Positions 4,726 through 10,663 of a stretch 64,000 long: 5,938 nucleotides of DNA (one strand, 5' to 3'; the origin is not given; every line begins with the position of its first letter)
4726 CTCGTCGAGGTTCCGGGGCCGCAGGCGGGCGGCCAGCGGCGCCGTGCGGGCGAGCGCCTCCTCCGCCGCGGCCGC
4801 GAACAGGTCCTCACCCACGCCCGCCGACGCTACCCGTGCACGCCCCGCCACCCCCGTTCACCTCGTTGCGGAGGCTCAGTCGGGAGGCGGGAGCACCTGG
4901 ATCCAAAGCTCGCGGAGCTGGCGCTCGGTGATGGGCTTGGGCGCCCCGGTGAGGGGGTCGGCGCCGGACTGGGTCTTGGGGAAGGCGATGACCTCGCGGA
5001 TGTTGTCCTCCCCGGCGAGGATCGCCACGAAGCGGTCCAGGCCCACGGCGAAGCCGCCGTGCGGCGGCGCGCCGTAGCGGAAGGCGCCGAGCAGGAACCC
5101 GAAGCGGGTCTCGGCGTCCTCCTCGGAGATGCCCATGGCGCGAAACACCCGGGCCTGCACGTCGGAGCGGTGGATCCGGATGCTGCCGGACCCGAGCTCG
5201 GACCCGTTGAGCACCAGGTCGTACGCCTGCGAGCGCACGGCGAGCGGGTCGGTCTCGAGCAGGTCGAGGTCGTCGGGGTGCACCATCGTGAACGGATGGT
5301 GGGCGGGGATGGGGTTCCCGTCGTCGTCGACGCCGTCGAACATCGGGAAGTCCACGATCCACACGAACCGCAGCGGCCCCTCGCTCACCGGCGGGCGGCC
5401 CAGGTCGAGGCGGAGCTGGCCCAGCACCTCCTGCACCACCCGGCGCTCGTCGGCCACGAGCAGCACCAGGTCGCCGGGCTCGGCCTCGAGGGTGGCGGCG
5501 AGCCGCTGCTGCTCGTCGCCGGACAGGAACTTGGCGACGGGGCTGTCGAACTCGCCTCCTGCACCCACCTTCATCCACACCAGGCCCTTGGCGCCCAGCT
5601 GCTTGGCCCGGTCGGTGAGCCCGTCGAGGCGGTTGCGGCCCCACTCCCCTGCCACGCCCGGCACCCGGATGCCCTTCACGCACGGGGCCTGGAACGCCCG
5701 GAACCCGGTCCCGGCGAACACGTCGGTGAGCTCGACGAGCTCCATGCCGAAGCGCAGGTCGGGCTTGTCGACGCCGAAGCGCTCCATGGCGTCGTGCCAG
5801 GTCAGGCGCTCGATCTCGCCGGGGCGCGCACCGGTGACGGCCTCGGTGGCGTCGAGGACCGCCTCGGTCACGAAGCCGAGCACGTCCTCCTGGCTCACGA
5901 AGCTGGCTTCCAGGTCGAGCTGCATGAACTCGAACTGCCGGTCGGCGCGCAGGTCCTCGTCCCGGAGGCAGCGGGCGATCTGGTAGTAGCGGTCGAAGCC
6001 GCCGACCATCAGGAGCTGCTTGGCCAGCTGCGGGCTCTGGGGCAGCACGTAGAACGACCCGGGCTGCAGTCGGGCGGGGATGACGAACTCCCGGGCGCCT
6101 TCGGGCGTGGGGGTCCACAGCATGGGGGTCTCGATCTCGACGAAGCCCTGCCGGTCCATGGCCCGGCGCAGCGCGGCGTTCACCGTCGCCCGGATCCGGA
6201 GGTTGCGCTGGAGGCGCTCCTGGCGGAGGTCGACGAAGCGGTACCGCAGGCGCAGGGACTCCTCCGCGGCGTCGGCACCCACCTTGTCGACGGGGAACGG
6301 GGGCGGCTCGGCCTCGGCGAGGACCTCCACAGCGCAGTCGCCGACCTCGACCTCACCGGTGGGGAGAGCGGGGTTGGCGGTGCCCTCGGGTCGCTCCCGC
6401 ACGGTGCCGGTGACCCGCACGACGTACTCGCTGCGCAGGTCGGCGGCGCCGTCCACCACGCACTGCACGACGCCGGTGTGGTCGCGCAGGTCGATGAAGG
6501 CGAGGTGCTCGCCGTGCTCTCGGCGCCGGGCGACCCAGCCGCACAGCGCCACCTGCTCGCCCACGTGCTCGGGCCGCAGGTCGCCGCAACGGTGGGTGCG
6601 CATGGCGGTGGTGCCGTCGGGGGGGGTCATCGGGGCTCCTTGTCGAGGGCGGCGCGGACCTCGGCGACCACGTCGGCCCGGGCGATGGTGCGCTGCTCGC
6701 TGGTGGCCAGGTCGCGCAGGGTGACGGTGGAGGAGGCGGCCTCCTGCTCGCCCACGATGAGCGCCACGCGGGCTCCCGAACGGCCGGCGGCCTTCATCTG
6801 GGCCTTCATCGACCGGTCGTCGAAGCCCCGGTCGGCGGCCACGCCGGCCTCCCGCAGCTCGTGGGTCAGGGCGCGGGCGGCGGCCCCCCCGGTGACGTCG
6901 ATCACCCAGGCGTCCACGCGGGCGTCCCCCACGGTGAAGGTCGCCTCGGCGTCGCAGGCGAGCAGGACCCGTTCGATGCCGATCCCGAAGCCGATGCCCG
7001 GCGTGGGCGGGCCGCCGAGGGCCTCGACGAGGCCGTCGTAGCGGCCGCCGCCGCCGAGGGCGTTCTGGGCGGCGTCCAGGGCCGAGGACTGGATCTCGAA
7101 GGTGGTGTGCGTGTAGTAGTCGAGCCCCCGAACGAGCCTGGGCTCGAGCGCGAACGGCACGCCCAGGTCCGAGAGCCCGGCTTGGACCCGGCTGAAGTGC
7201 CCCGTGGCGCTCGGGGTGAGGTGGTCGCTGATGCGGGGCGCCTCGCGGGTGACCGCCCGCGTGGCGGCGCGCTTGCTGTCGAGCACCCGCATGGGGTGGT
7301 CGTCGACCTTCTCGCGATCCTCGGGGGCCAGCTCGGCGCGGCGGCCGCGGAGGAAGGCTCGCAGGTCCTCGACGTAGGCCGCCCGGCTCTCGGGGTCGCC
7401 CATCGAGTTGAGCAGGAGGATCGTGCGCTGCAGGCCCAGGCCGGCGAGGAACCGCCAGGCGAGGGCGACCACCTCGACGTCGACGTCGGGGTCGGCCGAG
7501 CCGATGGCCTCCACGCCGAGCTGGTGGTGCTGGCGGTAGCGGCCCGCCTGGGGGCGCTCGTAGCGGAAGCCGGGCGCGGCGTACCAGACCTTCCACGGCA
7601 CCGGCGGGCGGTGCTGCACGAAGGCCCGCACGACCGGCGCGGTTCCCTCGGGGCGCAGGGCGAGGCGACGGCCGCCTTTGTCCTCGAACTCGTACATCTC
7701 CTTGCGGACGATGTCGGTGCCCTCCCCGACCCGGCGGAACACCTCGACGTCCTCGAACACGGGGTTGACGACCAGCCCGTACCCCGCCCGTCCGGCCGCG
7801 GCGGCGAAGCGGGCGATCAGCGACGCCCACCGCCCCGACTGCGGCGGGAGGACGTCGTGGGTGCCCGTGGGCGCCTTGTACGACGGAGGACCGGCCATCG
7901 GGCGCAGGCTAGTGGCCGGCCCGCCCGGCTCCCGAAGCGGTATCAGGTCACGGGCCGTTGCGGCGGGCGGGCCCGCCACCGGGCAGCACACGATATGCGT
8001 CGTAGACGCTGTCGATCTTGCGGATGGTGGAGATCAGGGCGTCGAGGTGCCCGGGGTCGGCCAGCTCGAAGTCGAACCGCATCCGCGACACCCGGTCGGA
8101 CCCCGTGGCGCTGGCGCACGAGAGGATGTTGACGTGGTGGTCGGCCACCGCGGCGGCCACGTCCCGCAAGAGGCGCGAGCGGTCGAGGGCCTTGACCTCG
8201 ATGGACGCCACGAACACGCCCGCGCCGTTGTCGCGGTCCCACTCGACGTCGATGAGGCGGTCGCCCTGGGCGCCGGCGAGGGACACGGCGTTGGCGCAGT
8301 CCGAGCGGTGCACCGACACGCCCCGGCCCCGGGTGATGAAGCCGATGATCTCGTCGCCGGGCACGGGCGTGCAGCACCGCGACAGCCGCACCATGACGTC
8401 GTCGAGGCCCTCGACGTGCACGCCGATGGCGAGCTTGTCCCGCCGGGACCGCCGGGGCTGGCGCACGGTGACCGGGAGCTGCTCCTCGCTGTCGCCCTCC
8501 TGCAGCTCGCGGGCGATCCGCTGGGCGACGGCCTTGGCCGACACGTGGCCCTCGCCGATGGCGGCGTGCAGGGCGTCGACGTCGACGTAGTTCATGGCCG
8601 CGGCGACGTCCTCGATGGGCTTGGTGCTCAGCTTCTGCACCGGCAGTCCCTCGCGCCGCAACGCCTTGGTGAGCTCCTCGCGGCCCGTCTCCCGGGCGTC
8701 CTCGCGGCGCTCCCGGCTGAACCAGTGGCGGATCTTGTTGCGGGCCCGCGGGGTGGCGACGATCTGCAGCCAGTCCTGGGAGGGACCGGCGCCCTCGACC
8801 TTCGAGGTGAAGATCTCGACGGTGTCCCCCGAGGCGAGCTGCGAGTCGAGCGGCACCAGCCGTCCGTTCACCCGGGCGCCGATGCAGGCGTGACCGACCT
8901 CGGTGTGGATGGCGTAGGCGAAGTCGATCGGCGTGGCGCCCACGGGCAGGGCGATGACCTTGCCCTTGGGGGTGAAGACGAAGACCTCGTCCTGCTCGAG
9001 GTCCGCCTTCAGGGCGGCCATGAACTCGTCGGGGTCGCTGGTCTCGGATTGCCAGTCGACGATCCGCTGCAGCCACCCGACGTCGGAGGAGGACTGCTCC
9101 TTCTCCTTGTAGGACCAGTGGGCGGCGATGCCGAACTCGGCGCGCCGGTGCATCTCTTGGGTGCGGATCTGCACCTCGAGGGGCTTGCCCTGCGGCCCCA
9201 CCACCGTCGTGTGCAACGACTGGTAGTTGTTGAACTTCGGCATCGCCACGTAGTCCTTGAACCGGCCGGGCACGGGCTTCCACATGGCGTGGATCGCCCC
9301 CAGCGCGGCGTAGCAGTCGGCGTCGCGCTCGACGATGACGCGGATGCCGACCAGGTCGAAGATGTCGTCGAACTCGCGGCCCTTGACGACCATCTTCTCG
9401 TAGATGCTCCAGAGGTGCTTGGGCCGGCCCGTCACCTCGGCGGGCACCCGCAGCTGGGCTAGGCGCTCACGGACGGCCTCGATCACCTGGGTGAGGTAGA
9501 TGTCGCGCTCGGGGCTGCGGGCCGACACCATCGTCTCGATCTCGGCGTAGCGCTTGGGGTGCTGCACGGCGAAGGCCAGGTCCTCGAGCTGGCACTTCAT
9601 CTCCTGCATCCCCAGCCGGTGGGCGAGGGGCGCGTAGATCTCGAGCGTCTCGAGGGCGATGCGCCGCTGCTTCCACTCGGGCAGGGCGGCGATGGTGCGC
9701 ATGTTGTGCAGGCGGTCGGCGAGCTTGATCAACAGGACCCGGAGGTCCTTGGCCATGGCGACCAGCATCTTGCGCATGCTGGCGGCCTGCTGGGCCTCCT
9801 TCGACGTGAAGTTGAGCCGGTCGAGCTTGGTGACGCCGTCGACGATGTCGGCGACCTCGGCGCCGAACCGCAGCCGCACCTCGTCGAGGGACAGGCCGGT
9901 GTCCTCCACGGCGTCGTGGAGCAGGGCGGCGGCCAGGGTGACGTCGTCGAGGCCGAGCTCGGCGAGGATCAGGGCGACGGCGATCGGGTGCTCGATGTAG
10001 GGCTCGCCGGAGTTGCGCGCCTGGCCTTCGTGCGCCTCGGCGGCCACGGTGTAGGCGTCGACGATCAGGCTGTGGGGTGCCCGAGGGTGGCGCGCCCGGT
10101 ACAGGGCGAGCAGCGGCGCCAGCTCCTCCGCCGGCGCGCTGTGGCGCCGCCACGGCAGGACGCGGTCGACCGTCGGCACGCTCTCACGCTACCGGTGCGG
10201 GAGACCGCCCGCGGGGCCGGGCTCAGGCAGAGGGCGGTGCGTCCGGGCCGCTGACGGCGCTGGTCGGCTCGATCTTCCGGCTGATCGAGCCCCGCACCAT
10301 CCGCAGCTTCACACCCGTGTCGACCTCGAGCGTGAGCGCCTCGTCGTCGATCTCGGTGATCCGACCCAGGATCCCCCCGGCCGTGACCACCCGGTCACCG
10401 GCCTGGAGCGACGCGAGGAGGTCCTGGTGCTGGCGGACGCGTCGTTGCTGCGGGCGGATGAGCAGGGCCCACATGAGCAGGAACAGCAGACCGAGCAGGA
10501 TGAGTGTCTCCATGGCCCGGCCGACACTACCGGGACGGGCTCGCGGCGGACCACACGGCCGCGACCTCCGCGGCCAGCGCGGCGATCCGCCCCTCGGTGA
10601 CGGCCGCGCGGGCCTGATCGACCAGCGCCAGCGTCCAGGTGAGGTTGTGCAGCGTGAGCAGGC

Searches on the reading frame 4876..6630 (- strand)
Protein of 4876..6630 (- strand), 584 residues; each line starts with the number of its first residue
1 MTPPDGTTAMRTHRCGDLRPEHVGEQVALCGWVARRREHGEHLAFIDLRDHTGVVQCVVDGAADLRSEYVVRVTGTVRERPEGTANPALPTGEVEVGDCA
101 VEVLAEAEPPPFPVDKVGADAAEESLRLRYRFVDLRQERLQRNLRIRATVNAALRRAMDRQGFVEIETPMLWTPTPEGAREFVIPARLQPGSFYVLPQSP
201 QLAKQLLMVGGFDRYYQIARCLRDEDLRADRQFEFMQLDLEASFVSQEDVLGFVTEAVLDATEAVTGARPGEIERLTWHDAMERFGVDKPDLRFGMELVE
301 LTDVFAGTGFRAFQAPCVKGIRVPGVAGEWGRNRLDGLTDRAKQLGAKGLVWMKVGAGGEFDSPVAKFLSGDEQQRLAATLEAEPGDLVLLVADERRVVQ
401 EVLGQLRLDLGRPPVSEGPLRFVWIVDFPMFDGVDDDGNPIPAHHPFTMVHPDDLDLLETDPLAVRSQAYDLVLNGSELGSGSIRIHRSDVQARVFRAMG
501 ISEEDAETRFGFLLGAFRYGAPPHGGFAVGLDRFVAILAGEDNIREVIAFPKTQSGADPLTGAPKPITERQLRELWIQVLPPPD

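Call 27: search_protein_families(library=pfam, proteins=[window:4876-6630:-], max_evalue=0.00001)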
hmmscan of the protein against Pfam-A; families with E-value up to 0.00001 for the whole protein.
window:4876-6630:- (584 aa): 3 families
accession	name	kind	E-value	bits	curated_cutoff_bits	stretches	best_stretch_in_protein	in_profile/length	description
PF00152.25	tRNA-synt_2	-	2.6e-108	362.2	25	1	124-554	2-308/308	tRNA synthetases class II (D, K and N)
PF02938.19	GAD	-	8.3e-22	77.7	23.4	1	317-403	10-95/95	GAD domain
PF01336.31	tRNA_anti-codon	-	2.2e-13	50.4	27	1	27-83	1-63/75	OB-fold nucleic acid binding domain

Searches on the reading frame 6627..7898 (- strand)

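Call 27: search_protein_families(library=pfam, proteins=[window:6627-7898:-], max_evalue=0.00001)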
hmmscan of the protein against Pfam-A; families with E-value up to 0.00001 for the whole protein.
window:6627-7898:- (423 aa): 3 families
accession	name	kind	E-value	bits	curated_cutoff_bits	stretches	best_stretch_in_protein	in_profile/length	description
PF13393.11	tRNA-synt_His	-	6.6e-41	141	25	1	12-311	1-308/308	Histidyl-tRNA synthetase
PF03129.25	HGTP_anticodon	-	1.2e-13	51.5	21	1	340-415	17-92/94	Anticodon binding domain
PF00587.30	tRNA-synt_2b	-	6.6e-13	49.5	29.3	1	69-314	1-174/179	tRNA synthetase class II core domain (G, H, P, S and T)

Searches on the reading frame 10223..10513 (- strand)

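Call 27: search_protein_families(library=pfam, proteins=[window:10223-10513:-], max_evalue=0.00001)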
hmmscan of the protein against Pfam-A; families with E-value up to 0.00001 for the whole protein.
window:10223-10513:- (96 aa): 1 family
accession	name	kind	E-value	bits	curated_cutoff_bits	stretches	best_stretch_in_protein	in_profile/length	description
PF02699.20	YajC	-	4e-26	91.2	28.2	1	3-78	2-77/78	Preprotein translocase subunit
